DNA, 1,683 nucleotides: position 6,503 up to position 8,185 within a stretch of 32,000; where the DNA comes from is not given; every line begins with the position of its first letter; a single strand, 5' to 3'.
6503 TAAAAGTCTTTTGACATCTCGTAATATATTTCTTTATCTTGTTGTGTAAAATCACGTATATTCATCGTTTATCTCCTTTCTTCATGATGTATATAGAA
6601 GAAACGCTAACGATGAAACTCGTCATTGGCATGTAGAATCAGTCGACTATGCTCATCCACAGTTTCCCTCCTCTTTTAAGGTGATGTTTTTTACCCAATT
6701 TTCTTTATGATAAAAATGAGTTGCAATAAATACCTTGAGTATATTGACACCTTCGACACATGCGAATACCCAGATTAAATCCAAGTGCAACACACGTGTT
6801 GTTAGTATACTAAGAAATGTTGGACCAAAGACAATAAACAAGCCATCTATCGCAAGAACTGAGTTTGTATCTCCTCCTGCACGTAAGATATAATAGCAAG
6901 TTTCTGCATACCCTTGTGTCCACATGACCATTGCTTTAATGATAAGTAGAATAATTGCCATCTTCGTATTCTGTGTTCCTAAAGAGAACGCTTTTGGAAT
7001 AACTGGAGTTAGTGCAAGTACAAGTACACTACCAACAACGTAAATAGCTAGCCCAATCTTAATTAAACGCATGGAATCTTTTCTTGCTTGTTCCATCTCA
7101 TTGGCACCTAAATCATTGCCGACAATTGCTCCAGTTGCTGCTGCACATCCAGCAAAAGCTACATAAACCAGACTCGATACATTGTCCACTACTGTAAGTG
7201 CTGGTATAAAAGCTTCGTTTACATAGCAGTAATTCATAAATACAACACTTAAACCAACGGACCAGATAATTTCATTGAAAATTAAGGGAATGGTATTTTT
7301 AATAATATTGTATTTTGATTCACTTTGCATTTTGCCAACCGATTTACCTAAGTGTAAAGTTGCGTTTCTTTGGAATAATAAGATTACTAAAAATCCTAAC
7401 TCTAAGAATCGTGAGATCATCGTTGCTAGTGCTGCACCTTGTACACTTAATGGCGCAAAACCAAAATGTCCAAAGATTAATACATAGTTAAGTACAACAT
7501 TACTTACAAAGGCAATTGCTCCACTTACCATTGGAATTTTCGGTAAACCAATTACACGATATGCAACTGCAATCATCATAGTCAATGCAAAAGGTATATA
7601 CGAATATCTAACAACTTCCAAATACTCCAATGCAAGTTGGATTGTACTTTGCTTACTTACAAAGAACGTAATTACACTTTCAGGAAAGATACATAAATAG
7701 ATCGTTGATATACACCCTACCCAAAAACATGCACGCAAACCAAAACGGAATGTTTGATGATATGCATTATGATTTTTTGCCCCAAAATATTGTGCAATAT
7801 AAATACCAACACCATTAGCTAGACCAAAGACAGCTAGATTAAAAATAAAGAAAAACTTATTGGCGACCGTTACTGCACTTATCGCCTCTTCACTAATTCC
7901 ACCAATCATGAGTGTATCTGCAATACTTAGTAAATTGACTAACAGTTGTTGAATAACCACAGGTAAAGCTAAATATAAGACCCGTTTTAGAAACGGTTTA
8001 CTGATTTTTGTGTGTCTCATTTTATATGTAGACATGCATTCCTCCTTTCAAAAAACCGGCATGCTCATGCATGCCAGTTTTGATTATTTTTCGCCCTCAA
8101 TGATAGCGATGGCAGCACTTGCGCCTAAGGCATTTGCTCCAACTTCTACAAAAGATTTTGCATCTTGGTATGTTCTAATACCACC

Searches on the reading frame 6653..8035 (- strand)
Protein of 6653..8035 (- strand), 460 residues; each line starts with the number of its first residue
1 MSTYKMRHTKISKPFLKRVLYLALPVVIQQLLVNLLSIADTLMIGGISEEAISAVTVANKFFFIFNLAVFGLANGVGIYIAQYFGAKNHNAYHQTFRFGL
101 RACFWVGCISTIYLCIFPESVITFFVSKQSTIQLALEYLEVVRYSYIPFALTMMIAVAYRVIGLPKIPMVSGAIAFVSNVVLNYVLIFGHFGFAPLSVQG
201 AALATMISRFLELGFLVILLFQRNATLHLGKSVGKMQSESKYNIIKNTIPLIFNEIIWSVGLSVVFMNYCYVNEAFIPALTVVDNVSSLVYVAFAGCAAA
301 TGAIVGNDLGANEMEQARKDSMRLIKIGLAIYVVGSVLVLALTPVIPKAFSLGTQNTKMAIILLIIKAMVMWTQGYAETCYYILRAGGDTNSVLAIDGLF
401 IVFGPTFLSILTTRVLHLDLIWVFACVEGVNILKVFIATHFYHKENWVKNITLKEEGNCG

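Call 41: find_encoding_contigs(protein=window:6653-8035:-, flank=10000, max_places=4)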
Protein window:6653-8035:- (460 aa): 1 contig read that carries it; 1 place shown.
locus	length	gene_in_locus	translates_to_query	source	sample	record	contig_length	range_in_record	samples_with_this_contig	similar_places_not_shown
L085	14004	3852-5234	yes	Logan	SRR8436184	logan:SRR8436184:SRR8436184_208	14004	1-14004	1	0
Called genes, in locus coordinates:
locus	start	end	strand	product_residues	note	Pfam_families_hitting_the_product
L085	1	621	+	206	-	?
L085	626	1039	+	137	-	PF03610:EIIA-man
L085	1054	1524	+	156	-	PF03830:PTSIIB_sorb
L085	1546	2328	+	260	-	PF03609:EII-Sor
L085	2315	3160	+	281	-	PF03613:EIID-AGA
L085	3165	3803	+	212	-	-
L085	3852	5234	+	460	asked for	PF01554:MatE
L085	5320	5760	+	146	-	PF13673:Acetyltransf_10, PF00583:Acetyltransf_1, PF13508:Acetyltransf_7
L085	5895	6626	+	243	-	PF00392:GntR, PF14502:HTH_41 (weak), PF07702:UTRA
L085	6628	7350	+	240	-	PF00392:GntR, PF07702:UTRA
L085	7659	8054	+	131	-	PF03610:EIIA-man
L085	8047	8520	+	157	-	PF03830:PTSIIB_sorb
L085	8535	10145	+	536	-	PF03609:EII-Sor, PF03613:EIID-AGA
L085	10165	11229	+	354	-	PF01380:SIS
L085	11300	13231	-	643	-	PF08279:HTH_11, PF08280:HTH_Mga (weak), PF05043:Mga, PF00874:PRD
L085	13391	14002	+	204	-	?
